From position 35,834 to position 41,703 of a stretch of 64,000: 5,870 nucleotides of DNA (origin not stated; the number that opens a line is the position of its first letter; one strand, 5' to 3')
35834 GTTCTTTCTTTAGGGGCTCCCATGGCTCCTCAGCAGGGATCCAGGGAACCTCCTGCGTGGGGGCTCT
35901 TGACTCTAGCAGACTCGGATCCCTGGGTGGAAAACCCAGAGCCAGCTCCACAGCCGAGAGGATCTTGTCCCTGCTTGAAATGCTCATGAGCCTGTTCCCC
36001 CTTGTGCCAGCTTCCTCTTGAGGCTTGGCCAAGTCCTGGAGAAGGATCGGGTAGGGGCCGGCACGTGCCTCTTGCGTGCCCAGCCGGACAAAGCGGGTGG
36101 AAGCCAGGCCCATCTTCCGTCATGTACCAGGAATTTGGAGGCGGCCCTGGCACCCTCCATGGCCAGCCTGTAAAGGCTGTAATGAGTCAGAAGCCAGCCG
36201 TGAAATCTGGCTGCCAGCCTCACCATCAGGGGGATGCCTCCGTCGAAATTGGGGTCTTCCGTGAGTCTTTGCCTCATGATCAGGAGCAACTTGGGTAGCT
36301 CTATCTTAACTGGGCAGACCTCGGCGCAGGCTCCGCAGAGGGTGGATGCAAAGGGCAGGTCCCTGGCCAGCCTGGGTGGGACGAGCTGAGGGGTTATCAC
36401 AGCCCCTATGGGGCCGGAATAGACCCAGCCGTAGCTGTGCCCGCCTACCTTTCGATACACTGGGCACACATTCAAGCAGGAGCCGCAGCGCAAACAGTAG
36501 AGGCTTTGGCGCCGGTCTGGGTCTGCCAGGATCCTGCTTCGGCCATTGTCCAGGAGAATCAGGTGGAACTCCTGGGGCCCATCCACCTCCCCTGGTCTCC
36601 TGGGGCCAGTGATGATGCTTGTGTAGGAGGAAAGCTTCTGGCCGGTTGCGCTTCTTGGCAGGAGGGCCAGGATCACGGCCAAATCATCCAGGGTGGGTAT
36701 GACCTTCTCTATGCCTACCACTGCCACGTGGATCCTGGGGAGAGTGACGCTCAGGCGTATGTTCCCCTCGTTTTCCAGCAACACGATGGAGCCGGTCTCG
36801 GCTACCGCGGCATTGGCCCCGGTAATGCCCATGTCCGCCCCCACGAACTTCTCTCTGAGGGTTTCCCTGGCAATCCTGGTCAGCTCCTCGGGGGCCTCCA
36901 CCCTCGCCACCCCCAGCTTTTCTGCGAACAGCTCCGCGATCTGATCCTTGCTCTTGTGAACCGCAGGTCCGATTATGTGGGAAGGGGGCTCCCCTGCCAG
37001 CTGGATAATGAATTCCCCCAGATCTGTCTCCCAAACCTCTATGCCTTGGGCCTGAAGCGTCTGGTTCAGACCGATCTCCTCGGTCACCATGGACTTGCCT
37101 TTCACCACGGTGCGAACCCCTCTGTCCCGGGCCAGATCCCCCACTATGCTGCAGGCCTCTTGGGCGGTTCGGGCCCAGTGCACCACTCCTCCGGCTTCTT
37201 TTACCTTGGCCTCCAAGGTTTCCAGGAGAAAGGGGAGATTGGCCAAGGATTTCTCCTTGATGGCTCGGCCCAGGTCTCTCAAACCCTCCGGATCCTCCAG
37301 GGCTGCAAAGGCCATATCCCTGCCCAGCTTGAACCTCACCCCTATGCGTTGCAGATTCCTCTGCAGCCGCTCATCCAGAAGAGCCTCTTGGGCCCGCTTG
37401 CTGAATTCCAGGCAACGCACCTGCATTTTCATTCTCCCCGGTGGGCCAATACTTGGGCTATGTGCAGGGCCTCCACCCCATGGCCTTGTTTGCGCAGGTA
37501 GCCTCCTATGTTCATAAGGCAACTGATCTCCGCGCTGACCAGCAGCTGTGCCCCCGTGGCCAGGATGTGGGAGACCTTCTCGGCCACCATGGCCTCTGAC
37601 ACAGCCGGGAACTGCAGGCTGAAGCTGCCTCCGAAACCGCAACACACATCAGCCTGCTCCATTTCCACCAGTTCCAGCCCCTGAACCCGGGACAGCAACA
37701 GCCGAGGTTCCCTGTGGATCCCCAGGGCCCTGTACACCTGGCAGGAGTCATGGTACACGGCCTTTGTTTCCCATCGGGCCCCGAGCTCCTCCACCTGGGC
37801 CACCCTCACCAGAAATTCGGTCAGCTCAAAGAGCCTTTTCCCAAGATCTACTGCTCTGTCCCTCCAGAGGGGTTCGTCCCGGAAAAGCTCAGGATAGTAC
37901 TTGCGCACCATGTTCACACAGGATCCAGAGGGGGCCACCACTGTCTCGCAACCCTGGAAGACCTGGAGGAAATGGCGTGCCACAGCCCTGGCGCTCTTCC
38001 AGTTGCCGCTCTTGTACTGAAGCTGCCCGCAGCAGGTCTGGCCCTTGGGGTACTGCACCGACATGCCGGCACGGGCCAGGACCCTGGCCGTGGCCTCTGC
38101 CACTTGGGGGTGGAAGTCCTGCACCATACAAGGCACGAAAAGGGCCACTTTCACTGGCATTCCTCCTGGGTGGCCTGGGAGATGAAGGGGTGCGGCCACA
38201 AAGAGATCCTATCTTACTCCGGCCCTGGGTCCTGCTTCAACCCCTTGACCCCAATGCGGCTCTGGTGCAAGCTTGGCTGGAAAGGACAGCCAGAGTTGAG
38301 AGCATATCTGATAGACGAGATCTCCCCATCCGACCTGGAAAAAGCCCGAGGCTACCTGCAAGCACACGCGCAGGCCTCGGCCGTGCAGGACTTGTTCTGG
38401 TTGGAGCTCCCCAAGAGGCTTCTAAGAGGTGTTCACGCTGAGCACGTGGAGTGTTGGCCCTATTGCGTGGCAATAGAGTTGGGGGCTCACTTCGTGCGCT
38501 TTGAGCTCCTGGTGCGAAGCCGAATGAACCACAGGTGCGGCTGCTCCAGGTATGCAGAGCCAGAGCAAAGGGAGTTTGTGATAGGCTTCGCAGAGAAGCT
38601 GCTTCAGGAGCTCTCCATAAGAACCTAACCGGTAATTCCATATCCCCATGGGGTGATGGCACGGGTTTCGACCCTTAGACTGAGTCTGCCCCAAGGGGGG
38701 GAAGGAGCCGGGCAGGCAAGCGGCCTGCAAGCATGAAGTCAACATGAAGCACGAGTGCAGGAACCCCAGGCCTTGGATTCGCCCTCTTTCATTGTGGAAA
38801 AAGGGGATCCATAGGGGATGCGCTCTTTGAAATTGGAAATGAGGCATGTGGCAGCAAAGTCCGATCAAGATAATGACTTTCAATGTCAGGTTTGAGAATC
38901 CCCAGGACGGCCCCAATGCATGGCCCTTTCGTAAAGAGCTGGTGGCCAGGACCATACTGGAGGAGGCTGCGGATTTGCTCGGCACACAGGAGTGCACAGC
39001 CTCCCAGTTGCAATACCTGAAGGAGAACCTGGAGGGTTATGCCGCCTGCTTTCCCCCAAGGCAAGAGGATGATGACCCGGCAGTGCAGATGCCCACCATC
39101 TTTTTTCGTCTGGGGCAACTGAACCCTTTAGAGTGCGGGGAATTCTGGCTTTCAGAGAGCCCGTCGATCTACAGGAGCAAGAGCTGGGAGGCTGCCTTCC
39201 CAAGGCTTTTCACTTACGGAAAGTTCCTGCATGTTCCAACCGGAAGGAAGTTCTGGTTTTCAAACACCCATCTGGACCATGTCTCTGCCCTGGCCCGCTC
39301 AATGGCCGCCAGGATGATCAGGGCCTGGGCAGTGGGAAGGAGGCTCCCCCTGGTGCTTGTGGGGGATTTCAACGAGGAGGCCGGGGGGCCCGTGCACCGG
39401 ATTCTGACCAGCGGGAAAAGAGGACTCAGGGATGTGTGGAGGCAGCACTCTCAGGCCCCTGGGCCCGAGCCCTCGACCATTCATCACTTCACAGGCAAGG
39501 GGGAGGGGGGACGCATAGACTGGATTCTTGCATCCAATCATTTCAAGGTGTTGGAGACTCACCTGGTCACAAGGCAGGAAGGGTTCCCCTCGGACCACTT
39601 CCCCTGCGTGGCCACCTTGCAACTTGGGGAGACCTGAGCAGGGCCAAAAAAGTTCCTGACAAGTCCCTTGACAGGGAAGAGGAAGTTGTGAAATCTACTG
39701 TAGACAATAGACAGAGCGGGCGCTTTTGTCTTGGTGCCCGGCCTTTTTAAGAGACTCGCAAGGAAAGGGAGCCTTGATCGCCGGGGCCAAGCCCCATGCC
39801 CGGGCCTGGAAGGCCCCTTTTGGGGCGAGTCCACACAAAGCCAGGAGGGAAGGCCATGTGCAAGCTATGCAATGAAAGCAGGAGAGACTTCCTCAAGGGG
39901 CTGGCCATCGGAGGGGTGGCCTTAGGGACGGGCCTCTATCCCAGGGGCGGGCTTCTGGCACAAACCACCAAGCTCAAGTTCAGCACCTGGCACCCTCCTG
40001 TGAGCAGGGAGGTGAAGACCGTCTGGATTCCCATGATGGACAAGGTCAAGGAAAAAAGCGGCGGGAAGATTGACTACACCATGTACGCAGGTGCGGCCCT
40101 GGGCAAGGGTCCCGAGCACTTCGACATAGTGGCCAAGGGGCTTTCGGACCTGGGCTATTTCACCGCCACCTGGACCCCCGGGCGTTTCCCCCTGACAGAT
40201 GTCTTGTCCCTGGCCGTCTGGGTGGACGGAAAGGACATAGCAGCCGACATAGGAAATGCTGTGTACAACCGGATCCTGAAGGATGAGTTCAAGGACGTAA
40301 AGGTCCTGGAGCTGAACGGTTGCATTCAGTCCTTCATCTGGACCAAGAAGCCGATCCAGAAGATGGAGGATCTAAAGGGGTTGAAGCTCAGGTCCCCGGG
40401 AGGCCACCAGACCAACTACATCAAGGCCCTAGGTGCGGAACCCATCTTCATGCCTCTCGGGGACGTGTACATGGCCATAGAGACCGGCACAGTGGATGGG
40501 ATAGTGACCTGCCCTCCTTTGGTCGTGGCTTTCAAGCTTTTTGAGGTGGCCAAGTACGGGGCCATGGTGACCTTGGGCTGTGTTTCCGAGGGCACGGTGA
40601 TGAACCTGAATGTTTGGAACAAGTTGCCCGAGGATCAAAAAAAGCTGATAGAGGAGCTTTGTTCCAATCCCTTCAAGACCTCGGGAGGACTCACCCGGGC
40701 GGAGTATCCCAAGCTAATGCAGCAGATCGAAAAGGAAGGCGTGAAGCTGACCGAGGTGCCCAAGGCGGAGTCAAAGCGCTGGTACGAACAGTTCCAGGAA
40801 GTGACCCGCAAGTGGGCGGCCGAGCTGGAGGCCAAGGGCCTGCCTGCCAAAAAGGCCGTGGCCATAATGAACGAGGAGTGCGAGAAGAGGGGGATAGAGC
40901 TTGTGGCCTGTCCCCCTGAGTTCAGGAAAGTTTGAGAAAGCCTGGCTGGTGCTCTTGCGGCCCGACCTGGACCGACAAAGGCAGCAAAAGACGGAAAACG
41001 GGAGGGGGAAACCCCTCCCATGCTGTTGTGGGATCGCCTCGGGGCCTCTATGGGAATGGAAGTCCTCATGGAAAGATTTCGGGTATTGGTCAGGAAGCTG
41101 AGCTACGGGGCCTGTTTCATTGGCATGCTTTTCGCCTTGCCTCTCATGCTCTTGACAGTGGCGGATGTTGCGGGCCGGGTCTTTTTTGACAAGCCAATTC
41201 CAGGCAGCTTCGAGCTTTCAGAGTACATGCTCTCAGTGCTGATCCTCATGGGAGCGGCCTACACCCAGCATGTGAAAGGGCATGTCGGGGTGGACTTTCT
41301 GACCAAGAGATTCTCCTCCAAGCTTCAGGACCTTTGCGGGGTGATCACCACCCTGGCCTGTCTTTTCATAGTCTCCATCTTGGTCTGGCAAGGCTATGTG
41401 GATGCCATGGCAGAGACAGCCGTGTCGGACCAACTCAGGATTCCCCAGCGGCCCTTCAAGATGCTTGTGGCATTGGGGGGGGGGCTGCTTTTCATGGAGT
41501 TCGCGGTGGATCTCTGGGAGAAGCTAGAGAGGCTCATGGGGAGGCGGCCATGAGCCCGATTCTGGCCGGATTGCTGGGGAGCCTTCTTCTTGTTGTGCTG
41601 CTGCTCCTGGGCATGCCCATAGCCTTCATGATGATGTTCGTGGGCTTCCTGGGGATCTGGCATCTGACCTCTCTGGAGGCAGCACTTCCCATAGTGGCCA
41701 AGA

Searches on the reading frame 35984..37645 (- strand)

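Call 23: search_protein_families(library=pfam, proteins=[window:35984-37645:-], max_evalue=0.00001)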
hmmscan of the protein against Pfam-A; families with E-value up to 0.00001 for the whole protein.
window:35984-37645:- (553 aa): 3 families
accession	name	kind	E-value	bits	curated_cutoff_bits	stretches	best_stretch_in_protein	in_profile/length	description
PF02589.21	LUD_dom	-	7.5e-53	179.5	22.6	1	142-365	2-189/189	LUD domain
PF13183.11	Fer4_8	-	1.2e-12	48.6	27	1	382-448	3-68/68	4Fe-4S dicluster domain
PF12838.12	Fer4_7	-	3.6e-06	27.8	27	0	383-396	37-50/52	4Fe-4S dicluster domain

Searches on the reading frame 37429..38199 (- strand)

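Call 23: search_protein_families(library=pfam, proteins=[window:37429-38199:-], max_evalue=0.00001)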
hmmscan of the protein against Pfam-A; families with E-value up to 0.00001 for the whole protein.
window:37429-38199:- (256 aa): 1 family
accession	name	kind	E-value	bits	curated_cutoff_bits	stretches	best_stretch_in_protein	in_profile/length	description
PF02754.22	CCG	-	5e-33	113.5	20.6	2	148-231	2-84/85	Cysteine-rich domain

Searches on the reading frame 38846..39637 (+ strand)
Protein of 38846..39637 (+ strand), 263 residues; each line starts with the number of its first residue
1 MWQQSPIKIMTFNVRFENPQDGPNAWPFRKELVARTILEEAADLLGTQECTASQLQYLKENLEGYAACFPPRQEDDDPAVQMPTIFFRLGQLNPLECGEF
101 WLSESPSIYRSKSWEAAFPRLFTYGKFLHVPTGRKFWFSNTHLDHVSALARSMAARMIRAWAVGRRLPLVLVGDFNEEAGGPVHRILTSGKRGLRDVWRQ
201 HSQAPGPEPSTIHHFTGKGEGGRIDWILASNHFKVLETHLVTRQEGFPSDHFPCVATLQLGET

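Call 23: search_protein_families(library=pfam, proteins=[window:38846-39637:+], max_evalue=0.00001)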
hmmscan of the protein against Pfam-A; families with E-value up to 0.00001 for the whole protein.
window:38846-39637:+ (263 aa): 1 family
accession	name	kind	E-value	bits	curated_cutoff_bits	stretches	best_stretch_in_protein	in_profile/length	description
PF03372.29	Exo_endo_phos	-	9.2e-18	65.2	24.5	1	10-251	1-225/225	Endonuclease/Exonuclease/phosphatase family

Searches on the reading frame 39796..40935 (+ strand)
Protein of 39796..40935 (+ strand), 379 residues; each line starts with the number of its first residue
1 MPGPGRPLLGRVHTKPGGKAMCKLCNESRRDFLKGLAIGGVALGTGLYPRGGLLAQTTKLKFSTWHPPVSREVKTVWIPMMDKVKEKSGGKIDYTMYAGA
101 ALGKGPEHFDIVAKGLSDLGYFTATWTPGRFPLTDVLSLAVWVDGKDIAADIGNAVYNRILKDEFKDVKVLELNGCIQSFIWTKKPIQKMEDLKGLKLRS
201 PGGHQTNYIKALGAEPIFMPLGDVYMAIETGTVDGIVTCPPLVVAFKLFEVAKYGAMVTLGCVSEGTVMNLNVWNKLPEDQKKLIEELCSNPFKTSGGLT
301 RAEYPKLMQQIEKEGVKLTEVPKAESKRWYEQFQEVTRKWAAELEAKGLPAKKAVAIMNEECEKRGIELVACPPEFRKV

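Call 23: search_protein_families(library=pfam, proteins=[window:39796-40935:+], max_evalue=0.00001)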
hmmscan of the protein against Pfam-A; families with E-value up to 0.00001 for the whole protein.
window:39796-40935:+ (379 aa): 1 family
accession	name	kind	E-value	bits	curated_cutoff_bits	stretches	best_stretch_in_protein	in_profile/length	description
PF03480.18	DctP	-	1.2e-42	146.6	23.4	1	67-341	6-283/286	Bacterial extracellular solute-binding protein, family 7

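Call 56: search_solved_structures(query=window:39856-40935:+, max_evalue=1e-10)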
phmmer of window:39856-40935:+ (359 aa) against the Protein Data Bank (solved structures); distinct sequences matched with E-value up to 1e-10: 66 (the best 60 are shown).
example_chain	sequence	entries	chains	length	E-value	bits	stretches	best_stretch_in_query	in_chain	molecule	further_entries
4n6d_A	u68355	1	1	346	1.5e-27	100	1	60-333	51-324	TRAP dicarboxylate transporter-DctP subunit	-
7nr2_AAA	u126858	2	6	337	1.5e-26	96.7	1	48-333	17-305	TRAP dicarboxylate transporter, DctP subunit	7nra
5im2_A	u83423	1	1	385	7.2e-26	94.5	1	29-332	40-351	Twin-arginine translocation pathway signal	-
4xfe_A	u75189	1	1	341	1.6e-24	90.1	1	36-323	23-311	TRAP dicarboxylate transporter subunit DctP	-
4p56_A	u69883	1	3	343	3.9e-24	88.8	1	20-341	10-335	Putative extracellular solute-binding protein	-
4pgn_A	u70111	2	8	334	4.1e-22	82.2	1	58-329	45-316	Extracellular solute-binding protein, family 7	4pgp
4nap_A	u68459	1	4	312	5.4e-22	81.8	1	61-329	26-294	Extracellular solute-binding protein, family 7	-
7nsw_AAA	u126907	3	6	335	1.1e-21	80.7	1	54-331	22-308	TRAP dicarboxylate transporter-DctP subunit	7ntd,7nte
7nrr_AAA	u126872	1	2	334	1.2e-21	80.7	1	54-331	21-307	TRAP dicarboxylate transporter-DctP subunit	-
5i5p_A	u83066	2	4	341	1.5e-21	80.3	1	37-267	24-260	TRAP TRANSPORTER SOLUTE BINDING PROTEIN | TRAP solute Binding Protein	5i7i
4p47_A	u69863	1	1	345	2.7e-21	79.5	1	44-328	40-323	TRAP dicarboxylate transporter, DctP subunit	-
5iga_A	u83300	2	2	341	1.7e-20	76.8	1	37-267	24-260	TRAP TRANSPORTER SOLUTE BINDING PROTEIN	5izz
2wx9_A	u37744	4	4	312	2.2e-20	76.5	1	41-317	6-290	SIALIC ACID-BINDING PERIPLASMIC PROTEIN SIAP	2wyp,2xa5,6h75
3b50_A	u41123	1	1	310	3.1e-20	76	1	52-318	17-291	Sialic acid-binding periplasmic protein siaP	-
2wyk_A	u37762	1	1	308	3.4e-20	75.9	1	52-317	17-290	SIALIC ACID-BINDING PERIPLASMIC PROTEIN SIAP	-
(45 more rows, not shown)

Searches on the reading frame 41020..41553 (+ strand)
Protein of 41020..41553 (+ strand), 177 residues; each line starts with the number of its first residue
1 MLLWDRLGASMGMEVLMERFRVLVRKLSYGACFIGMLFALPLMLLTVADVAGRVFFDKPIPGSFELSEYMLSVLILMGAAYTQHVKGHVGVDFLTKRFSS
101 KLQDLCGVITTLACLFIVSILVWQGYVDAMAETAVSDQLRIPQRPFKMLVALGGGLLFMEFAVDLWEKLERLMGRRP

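Call 24: search_protein_families(library=pfam, proteins=[window:41020-41553:+], max_evalue=0.00001)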
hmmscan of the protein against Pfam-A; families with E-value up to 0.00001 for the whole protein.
window:41020-41553:+ (177 aa): 1 family
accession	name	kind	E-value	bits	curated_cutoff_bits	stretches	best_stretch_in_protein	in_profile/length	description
PF04290.18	DctQ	-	5.7e-28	97.9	28.3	1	42-170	1-131/132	Tripartite ATP-independent periplasmic transporters, DctQ component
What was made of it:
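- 41068..41553 (+): TRAP small membrane subunit DctQ. Pfam DctQ E 6e-28 (call 24).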
